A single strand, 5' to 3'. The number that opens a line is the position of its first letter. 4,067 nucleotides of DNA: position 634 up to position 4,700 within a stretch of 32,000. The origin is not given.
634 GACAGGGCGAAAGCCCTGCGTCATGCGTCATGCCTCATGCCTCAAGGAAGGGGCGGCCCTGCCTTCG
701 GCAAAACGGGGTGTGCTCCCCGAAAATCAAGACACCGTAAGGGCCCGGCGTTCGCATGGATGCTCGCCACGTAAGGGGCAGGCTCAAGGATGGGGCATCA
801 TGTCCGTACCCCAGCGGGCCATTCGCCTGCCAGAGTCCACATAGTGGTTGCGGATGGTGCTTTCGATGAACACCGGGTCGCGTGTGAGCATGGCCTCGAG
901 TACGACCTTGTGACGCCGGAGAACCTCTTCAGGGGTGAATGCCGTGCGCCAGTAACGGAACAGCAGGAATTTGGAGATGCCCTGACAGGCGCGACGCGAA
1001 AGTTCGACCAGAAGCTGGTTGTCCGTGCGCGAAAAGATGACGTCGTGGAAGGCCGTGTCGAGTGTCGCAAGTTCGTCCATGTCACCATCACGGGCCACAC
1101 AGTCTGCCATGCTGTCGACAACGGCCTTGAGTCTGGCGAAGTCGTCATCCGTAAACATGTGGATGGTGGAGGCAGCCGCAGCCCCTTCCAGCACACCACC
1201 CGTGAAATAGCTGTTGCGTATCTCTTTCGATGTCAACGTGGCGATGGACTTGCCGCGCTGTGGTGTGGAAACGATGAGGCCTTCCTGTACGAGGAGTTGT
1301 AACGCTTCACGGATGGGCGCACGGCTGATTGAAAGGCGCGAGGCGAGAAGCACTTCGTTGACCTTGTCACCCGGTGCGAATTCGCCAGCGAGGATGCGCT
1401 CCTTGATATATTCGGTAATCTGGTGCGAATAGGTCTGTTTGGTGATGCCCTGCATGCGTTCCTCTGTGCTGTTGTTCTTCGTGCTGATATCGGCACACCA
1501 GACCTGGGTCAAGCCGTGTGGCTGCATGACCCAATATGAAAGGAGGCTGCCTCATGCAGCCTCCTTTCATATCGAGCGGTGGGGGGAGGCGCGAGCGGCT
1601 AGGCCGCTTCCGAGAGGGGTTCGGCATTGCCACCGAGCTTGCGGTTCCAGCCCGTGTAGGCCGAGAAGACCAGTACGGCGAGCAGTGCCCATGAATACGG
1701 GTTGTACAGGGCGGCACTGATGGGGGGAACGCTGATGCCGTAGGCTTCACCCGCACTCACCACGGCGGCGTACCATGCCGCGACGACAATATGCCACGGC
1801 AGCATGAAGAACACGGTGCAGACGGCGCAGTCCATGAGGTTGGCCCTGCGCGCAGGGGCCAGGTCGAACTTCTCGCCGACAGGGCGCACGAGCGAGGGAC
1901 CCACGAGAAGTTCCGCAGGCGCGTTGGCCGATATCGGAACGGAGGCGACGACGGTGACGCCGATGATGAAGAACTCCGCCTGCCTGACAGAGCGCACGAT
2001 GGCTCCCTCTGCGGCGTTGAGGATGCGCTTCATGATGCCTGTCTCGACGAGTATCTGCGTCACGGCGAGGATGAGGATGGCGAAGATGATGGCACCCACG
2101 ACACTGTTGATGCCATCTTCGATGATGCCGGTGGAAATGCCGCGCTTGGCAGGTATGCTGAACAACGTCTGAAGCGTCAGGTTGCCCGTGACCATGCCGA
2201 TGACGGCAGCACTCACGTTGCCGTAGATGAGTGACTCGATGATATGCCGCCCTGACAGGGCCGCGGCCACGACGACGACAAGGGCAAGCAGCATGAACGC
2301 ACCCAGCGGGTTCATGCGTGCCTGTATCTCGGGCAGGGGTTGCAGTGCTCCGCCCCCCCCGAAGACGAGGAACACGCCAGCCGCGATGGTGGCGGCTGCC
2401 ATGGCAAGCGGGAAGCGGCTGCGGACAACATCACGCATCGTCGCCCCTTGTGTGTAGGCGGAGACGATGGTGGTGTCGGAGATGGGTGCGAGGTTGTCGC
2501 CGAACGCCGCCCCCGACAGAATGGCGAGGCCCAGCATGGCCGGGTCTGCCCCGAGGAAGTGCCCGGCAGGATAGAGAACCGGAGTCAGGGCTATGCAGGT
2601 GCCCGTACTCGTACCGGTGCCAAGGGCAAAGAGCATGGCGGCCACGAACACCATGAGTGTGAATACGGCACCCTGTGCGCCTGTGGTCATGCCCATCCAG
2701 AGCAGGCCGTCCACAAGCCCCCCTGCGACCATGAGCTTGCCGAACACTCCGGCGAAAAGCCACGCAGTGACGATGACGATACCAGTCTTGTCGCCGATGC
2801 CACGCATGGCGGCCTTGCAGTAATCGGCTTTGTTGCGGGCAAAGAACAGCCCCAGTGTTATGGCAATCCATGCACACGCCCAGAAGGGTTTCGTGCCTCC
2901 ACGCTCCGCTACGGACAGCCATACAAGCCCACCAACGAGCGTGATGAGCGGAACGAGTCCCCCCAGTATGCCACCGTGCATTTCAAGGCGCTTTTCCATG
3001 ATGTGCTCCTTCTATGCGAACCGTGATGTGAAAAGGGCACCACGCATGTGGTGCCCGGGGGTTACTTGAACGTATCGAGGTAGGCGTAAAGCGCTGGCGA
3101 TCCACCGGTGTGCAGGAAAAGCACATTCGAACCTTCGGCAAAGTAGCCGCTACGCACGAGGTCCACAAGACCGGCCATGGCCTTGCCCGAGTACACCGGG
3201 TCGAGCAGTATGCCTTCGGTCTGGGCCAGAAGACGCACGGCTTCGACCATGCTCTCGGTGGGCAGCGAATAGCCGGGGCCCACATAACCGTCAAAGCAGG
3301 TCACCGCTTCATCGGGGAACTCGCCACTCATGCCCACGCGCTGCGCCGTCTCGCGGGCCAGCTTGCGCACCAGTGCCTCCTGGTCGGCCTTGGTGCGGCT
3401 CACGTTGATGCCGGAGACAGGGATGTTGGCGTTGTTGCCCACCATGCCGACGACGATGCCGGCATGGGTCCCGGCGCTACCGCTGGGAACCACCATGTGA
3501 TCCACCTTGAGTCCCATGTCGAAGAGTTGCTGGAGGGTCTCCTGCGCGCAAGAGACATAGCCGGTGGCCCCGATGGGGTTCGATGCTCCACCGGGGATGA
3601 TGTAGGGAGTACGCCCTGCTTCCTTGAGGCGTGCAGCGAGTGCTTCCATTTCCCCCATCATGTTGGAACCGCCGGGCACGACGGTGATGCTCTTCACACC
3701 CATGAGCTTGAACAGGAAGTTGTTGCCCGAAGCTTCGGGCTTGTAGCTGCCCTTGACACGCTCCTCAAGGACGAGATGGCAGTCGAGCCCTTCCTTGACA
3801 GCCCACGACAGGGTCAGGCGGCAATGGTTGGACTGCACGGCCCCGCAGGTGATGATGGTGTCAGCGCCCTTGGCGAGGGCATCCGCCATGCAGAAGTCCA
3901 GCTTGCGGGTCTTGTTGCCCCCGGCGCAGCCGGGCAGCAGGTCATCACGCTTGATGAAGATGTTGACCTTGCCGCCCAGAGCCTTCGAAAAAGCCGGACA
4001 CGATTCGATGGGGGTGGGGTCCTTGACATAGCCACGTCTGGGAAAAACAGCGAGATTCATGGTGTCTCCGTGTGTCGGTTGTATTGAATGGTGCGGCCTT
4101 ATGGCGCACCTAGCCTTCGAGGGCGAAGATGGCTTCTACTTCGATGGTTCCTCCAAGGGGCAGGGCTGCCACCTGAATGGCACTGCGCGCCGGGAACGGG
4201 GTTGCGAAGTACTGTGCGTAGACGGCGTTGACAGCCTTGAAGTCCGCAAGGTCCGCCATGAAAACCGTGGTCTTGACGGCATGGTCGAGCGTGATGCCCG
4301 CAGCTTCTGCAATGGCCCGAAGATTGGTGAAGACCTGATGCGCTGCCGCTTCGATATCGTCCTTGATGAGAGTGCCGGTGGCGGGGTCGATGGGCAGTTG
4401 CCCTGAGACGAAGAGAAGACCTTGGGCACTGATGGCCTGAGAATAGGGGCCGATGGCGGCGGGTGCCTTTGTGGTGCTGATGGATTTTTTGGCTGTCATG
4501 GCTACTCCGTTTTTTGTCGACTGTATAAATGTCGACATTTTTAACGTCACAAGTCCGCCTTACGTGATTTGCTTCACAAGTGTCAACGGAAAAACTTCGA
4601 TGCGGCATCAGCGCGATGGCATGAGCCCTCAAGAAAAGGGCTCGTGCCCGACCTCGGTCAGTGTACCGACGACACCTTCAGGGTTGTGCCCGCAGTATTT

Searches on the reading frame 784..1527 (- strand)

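Call 13: search_protein_families(library=pfam, proteins=[window:784-1527:-], max_evalue=0.001)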
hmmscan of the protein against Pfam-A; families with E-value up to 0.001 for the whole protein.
window:784-1527:- (247 aa): 2 families
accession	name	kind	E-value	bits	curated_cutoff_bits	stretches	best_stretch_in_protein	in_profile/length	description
PF07729.17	FCD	-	1.7e-16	61.2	24.3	1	112-229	8-123/125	FCD domain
PF00392.27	GntR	-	1.5e-15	57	27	1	35-92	3-61/64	Bacterial regulatory proteins, gntR family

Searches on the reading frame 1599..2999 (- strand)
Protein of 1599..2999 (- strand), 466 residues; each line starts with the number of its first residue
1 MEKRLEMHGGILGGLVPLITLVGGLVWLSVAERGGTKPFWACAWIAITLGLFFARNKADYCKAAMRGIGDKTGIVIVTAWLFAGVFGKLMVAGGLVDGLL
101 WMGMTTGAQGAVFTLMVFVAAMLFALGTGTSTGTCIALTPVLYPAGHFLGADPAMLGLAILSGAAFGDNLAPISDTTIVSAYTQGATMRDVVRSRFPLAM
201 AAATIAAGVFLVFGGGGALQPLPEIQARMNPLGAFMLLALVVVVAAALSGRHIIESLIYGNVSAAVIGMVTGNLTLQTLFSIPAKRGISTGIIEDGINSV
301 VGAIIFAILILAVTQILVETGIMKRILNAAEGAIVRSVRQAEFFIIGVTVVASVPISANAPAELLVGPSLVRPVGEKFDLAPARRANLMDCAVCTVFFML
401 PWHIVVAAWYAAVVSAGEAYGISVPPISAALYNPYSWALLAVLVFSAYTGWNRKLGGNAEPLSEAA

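Call 13: search_protein_families(library=pfam, proteins=[window:1599-2999:-], max_evalue=0.001)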
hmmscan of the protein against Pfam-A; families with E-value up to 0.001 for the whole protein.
window:1599-2999:- (466 aa): 1 family
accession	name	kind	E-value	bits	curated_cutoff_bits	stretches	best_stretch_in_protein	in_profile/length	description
PF03553.21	Na_H_antiporter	-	7.7e-20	71.8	23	1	72-214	163-302/303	Na+/H+ antiporter family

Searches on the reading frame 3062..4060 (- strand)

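Call 13: search_protein_families(library=pfam, proteins=[window:3062-4060:-], max_evalue=0.001)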
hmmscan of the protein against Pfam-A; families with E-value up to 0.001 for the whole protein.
window:3062-4060:- (332 aa): 1 family
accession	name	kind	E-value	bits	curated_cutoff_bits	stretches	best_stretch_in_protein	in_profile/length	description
PF00291.31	PALP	-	8e-55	186.7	35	1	15-319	7-295/295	Pyridoxal-phosphate dependent enzyme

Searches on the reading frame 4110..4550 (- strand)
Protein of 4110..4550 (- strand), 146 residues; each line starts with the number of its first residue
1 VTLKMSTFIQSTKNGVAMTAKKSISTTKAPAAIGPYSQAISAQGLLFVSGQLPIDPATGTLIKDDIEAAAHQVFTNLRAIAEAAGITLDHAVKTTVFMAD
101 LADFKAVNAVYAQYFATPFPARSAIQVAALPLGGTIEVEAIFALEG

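Call 13: search_protein_families(library=pfam, proteins=[window:4110-4550:-], max_evalue=0.001)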
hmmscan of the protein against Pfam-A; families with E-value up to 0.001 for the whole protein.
window:4110-4550:- (146 aa): 1 family
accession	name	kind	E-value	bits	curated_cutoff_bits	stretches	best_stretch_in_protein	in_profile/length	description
PF01042.26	Ribonuc_L-PSP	-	5e-39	133.5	27.3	1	27-141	2-118/121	Endoribonuclease L-PSP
